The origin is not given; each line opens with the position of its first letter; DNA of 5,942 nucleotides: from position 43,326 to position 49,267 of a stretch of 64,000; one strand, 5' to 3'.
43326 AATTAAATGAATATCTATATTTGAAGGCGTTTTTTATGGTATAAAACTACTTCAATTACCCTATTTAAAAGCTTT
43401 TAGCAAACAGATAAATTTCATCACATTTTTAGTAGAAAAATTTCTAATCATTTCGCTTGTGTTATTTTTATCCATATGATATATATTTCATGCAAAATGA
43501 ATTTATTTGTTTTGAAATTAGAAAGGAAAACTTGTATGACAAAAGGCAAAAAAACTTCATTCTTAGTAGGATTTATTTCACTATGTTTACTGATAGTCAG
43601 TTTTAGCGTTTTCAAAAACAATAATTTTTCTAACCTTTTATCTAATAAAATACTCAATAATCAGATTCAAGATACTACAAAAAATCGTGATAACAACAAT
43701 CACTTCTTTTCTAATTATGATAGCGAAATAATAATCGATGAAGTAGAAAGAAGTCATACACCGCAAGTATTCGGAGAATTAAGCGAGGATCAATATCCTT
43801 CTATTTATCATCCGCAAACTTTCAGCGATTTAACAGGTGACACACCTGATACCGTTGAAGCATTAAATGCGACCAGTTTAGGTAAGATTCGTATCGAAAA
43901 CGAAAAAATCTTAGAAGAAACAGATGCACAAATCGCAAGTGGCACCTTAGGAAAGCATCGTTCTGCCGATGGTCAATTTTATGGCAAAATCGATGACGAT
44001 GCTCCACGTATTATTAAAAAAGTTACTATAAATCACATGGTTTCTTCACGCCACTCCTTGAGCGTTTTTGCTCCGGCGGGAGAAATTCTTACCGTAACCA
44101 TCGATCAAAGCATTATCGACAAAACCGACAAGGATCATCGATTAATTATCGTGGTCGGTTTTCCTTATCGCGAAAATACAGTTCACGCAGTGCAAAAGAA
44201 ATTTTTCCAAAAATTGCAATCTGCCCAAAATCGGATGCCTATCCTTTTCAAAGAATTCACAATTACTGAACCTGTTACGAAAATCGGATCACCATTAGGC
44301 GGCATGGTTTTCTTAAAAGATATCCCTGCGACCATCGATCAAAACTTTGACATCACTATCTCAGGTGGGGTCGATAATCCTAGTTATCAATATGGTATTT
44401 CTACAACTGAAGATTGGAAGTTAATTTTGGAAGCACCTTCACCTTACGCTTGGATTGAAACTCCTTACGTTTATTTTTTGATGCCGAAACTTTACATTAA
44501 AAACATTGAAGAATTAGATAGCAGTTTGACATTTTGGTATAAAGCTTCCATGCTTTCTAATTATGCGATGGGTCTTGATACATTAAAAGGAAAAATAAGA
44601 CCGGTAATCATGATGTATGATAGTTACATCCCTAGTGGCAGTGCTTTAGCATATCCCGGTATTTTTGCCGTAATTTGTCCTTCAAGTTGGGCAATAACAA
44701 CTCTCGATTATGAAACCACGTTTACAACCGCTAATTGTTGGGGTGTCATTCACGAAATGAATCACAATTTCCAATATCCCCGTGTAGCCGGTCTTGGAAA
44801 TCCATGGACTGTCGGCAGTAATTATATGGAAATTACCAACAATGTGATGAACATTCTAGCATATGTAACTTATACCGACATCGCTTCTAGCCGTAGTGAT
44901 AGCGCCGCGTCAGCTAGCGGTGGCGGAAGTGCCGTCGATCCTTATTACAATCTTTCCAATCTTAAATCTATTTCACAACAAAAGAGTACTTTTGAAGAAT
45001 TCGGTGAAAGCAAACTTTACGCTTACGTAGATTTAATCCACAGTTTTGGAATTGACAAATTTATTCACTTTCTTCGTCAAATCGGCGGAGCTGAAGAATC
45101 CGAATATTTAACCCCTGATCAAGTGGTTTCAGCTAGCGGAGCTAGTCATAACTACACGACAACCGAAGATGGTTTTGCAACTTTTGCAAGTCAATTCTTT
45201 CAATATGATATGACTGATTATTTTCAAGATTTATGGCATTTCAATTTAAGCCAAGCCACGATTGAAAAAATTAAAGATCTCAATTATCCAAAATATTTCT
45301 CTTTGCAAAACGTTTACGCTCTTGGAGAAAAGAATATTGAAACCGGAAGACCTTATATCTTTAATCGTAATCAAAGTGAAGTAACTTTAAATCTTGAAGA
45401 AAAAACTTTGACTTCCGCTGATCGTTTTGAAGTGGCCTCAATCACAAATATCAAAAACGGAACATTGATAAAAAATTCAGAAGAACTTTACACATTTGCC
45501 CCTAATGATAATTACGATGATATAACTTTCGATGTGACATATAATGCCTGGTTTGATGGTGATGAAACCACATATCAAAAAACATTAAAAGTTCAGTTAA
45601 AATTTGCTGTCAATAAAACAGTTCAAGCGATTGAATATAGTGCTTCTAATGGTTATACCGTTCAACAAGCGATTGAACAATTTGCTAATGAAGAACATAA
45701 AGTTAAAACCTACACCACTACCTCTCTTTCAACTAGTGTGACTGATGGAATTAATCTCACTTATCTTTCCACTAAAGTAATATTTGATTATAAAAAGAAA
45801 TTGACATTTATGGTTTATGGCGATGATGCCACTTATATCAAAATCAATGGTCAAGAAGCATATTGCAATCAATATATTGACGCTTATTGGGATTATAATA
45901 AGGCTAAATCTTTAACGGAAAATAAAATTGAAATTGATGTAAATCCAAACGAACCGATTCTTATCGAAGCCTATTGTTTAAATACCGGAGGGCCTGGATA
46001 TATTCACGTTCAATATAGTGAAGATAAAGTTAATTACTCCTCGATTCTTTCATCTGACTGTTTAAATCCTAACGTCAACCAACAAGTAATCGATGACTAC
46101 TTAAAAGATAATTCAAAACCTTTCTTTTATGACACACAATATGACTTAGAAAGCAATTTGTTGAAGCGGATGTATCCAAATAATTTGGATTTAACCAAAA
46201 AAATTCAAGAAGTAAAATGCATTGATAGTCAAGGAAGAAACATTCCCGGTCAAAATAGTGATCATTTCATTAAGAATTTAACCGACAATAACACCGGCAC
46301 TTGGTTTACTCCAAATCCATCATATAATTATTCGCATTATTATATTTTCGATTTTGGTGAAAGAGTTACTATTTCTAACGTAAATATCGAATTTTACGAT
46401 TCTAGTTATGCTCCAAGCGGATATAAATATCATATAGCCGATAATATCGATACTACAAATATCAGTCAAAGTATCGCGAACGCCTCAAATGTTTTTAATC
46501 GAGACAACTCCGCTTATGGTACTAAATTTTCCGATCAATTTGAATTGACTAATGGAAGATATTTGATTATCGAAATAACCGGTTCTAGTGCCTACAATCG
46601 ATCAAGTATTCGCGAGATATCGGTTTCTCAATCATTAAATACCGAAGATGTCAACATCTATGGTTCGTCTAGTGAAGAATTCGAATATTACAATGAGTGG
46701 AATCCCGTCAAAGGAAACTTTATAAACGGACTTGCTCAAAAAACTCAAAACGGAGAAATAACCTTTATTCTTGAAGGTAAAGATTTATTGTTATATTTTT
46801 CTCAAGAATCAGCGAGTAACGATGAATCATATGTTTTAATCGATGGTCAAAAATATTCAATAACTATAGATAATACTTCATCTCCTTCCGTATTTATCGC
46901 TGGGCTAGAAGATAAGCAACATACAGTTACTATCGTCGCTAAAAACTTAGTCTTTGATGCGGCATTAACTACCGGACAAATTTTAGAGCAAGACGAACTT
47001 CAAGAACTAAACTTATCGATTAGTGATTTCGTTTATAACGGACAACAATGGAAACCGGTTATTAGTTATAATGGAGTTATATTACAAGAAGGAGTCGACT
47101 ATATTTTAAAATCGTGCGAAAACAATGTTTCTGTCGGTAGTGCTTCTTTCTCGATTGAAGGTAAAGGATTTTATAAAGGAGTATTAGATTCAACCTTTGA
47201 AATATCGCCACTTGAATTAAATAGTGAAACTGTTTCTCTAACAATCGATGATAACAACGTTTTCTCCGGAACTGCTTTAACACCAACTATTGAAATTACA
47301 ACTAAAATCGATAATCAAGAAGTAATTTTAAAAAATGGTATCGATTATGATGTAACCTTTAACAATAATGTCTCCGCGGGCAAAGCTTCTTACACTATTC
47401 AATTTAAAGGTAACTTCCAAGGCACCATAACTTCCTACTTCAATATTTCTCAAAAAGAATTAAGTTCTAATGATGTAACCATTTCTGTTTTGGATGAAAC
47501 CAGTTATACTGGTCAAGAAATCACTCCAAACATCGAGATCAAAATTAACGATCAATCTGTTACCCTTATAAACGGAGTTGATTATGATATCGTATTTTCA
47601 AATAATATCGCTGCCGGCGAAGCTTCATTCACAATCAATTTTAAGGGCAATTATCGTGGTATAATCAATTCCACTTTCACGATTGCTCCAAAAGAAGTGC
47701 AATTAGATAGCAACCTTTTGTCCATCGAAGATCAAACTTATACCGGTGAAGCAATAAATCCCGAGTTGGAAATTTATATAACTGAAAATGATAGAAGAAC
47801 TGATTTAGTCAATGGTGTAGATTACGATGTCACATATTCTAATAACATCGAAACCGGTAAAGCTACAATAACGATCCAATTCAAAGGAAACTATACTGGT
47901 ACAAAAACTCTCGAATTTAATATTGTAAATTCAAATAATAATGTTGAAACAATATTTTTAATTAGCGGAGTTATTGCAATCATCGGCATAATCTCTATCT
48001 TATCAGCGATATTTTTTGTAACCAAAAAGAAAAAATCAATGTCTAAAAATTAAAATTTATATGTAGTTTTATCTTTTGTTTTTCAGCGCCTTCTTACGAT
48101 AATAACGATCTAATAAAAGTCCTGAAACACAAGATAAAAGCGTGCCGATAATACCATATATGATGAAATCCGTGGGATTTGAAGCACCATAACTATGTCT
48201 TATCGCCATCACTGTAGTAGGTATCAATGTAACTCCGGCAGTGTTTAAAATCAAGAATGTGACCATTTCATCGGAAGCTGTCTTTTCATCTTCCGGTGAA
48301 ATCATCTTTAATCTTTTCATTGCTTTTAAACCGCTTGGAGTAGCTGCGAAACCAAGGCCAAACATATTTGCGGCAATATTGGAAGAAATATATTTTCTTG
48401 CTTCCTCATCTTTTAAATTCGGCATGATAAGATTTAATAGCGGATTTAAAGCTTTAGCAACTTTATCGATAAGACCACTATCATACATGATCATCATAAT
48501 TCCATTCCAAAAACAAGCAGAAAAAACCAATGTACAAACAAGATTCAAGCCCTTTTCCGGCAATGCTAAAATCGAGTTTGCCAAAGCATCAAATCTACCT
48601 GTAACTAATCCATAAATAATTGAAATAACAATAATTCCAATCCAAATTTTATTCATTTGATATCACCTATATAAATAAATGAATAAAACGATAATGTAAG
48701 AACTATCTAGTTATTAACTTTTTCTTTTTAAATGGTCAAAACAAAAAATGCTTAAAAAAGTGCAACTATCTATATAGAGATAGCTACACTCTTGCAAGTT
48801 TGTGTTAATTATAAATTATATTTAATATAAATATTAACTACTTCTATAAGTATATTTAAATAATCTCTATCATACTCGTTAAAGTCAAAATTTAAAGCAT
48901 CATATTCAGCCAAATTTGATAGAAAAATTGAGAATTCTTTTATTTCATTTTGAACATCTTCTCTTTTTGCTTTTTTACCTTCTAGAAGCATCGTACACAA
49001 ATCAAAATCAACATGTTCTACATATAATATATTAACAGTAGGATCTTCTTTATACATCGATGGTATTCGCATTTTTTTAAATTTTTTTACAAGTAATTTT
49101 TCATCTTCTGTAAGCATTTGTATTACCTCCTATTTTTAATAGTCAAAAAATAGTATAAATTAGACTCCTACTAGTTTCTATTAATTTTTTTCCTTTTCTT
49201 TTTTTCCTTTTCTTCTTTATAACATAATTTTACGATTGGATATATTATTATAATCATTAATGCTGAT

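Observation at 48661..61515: A ~12.8 kb defense/toxin island bracketed by 69 bp direct repeats, inserted beside spmA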

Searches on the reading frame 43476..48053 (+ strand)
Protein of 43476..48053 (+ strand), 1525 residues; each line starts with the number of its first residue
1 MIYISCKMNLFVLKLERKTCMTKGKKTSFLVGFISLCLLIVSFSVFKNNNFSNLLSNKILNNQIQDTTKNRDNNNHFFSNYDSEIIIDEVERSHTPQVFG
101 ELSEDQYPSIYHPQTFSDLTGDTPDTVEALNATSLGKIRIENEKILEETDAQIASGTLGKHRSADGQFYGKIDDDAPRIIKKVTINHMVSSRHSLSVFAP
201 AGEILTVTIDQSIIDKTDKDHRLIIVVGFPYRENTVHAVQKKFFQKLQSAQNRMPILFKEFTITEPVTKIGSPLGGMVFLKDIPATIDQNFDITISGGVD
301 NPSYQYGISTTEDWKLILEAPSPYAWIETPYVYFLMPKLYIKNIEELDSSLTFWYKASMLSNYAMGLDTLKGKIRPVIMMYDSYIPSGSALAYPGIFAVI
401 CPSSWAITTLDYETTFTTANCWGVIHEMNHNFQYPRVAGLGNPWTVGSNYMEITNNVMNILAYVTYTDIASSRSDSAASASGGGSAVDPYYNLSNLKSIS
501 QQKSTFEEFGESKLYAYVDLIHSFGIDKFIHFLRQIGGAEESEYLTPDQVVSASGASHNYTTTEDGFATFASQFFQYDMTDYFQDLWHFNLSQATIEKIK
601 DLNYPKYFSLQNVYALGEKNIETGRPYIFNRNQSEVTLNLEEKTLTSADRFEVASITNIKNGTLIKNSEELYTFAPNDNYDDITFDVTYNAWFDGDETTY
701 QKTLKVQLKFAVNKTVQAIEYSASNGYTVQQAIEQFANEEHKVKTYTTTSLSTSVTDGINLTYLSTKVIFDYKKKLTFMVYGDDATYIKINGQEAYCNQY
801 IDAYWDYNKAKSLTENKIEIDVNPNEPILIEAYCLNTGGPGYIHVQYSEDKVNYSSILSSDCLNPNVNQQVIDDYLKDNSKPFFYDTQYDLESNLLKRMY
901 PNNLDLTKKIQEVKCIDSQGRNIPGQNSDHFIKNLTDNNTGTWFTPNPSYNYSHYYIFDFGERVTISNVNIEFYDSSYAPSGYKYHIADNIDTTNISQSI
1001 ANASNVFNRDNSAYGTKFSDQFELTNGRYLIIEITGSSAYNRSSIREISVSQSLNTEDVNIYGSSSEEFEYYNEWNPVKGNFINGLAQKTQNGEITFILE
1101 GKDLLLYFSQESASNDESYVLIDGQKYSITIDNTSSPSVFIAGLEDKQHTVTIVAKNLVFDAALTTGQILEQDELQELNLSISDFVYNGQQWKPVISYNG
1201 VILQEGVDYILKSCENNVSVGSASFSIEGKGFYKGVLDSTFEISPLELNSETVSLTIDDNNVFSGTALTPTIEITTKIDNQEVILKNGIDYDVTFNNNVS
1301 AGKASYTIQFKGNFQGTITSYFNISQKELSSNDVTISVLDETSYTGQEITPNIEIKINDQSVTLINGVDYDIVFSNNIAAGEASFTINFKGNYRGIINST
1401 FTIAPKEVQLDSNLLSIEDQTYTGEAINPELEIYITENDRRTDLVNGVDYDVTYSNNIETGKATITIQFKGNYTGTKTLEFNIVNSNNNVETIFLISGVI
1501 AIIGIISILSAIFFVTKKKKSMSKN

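Call 8: search_protein_families(library=pfam, proteins=[window:43476-48053:+], max_evalue=0.01)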
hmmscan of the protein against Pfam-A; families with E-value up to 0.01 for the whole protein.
window:43476-48053:+ (1525 aa): 4 families
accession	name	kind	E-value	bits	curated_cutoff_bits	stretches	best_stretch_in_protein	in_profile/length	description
PF13402.12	Peptidase_M60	-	2.7e-31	109.6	25.8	1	297-585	1-273/275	Peptidase M60, enhancin and enhancin-like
PF17291.7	M60-like_N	-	0.00028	21.3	23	1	181-296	8-106/106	N-terminal domain of M60-like peptidases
PF22633.2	F5_F8_type_C_2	-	0.00071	20.6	27.8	1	934-1030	1-89/91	NedA-like, galactose-binding domain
PF17892.7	Cadherin_5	-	0.0012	19.1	26.5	1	646-707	36-96/98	Cadherin-like domain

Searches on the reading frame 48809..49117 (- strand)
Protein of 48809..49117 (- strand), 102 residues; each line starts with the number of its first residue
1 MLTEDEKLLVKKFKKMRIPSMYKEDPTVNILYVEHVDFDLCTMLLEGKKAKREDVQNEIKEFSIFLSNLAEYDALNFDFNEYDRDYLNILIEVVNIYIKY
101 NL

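Call 7: search_protein_families(library=pfam, proteins=[window:48809-49117:-], max_evalue=0.01)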
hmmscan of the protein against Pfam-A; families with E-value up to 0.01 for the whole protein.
window:48809-49117:- (102 aa): 0 families

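Call 29: search_protein_families(library=padloc, proteins=[window:48809-49117:-], max_evalue=0.01)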
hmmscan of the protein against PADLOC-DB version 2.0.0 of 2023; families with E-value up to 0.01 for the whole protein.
window:48809-49117:- (102 aa): 0 families
